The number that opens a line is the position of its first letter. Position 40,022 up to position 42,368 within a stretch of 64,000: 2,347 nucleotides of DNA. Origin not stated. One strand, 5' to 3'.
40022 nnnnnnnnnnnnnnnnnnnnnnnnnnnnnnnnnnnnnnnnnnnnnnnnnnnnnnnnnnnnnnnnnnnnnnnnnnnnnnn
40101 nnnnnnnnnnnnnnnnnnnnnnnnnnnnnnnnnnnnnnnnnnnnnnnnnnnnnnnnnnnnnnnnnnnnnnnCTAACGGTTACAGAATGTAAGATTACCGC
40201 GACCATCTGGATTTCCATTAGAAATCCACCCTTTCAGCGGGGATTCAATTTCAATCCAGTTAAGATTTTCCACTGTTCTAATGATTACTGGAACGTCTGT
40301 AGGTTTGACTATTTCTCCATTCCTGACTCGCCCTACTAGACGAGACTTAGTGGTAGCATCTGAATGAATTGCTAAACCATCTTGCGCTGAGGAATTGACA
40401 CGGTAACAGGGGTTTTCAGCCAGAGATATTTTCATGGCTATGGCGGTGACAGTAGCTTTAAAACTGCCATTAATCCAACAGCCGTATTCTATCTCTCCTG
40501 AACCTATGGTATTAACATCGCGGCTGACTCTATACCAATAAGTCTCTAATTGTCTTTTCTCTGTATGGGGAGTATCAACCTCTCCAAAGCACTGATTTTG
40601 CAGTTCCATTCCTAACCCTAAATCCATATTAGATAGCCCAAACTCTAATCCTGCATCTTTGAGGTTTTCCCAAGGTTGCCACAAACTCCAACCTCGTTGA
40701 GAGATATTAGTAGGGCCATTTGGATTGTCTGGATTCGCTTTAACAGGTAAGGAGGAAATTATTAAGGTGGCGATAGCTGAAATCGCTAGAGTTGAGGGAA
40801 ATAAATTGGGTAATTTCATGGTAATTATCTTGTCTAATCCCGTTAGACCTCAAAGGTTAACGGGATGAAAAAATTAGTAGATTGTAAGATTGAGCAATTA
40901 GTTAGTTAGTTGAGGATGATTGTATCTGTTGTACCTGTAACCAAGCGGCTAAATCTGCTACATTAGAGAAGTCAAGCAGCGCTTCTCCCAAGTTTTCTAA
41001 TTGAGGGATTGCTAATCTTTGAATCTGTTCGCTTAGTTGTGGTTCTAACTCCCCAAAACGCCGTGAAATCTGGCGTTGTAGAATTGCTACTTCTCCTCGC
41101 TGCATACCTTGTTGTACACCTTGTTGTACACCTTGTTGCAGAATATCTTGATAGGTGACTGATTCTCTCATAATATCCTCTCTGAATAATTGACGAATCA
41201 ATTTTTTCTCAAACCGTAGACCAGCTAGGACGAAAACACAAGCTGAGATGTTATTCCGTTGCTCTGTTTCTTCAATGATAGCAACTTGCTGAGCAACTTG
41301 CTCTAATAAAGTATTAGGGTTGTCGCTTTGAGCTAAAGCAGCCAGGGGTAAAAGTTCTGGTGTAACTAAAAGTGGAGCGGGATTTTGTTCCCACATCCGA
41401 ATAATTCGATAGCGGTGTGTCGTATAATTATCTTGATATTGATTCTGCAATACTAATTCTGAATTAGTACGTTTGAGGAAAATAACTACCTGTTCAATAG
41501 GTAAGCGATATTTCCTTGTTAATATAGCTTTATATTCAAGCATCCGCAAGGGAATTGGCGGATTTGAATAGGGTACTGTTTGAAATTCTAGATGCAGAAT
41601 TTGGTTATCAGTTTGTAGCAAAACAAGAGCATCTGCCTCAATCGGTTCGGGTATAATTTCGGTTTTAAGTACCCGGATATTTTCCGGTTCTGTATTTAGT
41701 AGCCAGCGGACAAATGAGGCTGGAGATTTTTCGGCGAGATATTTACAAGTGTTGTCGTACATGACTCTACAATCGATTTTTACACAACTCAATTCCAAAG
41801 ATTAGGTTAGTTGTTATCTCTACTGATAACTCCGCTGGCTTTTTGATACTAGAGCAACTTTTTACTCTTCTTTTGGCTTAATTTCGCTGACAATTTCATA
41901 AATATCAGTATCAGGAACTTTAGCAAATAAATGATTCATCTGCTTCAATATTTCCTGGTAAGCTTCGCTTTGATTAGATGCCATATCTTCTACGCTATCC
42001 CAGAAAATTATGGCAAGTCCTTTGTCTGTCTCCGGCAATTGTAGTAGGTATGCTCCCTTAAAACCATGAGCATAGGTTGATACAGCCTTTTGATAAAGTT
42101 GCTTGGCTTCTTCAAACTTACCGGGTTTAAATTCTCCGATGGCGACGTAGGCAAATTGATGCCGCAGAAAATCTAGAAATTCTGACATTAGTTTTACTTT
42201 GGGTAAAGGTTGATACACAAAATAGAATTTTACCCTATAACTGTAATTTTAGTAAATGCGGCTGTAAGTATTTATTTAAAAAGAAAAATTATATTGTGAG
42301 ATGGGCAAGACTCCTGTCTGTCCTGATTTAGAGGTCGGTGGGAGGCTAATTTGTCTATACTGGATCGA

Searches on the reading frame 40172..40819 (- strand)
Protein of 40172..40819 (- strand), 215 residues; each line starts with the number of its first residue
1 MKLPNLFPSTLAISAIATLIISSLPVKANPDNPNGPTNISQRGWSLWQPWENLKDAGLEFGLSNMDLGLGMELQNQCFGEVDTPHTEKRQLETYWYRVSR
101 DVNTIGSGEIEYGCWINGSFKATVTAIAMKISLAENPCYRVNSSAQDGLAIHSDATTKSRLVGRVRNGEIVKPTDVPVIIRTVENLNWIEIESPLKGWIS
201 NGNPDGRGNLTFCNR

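Call 3: search_protein_families(library=pfam, proteins=[window:40172-40819:-], max_evalue=0.01)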
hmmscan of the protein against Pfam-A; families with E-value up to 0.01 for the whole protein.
window:40172-40819:- (215 aa): 1 family
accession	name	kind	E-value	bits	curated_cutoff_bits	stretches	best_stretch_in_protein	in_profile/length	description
PF08239.17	SH3_3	-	2.8e-05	24.6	27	1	147-203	1-52/54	Bacterial SH3 domain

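Call 105: search_protein_families(library=ncbifam, proteins=[window:40172-40819:-], max_evalue=0.01)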
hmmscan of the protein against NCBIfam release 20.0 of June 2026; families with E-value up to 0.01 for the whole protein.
window:40172-40819:- (215 aa): 0 families

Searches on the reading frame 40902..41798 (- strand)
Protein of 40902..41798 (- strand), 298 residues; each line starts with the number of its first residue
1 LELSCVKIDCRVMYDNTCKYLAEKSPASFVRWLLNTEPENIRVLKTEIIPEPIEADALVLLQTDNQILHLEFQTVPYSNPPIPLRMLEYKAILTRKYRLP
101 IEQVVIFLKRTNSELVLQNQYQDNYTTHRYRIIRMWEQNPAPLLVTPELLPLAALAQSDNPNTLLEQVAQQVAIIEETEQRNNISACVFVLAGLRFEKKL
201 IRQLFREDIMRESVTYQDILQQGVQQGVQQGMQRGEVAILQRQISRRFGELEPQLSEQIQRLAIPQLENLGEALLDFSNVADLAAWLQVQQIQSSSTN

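Call 3: search_protein_families(library=pfam, proteins=[window:40902-41798:-], max_evalue=0.01)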
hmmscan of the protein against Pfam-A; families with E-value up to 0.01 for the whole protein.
window:40902-41798:- (298 aa): 1 family
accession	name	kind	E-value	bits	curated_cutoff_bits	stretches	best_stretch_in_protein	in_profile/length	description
PF14261.11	DUF4351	-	5.2e-24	84.5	25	1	229-287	1-59/59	Domain of unknown function (DUF4351)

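Call 105: search_protein_families(library=ncbifam, proteins=[window:40902-41798:-], max_evalue=0.01)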
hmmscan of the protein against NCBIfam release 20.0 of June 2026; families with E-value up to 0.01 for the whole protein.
window:40902-41798:- (298 aa): 1 family
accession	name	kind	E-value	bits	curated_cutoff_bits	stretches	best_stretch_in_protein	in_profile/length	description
TIGR01784.1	T_den_put_tspse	subfamily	3.3e-08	33.7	52.1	1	15-239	3-238/273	Rpn family recombination-promoting nuclease/putative transposase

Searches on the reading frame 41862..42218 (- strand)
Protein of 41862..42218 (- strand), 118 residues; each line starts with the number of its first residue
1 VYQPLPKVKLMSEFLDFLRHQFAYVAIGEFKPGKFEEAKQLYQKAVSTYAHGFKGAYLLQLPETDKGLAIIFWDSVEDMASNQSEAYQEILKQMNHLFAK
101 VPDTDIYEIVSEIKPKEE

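Call 49: search_protein_families(library=pfam, proteins=[window:41862-42218:-], max_evalue=1)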
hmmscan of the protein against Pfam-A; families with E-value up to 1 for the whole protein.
window:41862-42218:- (118 aa): 5 families
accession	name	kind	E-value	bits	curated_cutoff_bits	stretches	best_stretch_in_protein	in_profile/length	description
PF03992.22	ABM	-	0.00061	20.4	23.1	1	30-92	10-77/78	Antibiotic biosynthesis monooxygenase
PF11690.13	DUF3287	-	0.055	13.8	27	1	59-101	35-78/121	Protein of unknown function (DUF3287)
PF07719.23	TPR_2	-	0.18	12.4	27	1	33-47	15-29/34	Tetratricopeptide repeat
PF14225.11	MOR2-PAG1_C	-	0.18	11.9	25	1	71-116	3-50/252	Cell morphogenesis C-terminal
PF00515.34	TPR_1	-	0.21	11.9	27.8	1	33-46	15-28/34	Tetratricopeptide repeat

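Call 105: search_protein_families(library=ncbifam, proteins=[window:41862-42218:-], max_evalue=0.01)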
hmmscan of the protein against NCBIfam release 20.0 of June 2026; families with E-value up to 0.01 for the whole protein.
window:41862-42218:- (118 aa): 0 families
